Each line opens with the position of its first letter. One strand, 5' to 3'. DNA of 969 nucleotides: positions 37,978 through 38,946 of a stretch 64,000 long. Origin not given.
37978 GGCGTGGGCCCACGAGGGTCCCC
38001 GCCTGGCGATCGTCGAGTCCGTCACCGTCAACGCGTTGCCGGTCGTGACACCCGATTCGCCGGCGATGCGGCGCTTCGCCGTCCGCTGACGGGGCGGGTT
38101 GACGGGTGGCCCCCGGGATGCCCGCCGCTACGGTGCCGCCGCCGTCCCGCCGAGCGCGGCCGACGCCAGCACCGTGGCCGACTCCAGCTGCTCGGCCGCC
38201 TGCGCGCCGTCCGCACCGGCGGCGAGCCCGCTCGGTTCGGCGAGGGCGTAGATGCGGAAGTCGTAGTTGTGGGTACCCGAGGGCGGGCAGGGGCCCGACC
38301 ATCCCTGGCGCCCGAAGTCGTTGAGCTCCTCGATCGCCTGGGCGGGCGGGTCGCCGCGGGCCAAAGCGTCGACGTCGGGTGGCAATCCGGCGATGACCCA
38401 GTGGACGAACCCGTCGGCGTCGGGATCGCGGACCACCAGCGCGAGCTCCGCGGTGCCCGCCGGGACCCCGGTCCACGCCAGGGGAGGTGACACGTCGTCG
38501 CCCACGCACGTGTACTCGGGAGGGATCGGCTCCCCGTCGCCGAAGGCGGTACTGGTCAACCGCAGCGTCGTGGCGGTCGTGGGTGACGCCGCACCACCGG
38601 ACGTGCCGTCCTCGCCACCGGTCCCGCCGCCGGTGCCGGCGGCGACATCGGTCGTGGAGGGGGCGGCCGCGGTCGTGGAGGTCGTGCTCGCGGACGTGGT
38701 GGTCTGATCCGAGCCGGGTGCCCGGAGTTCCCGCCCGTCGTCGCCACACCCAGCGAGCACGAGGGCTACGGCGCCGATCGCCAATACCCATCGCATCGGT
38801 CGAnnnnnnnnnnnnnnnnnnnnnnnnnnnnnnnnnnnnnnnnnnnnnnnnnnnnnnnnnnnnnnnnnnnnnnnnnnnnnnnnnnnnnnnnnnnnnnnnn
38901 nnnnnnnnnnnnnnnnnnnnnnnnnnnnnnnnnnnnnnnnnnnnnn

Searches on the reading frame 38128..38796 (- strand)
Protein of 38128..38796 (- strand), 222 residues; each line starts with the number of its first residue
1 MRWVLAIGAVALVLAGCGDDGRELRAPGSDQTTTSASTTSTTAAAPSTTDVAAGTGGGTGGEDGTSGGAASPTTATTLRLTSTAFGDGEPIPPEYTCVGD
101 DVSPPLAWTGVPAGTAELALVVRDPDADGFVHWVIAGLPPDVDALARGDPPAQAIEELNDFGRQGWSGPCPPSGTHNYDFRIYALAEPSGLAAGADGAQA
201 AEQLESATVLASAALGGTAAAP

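Call 4: search_protein_families(library=pfam, max_evalue=1, proteins=[window:38128-38796:-])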
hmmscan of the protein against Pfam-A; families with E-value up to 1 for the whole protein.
window:38128-38796:- (222 aa): 1 family
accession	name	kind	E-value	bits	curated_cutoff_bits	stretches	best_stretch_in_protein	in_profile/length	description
PF01161.25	PBP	-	2.3e-32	112.6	24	1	91-217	2-133/135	Phosphatidylethanolamine-binding protein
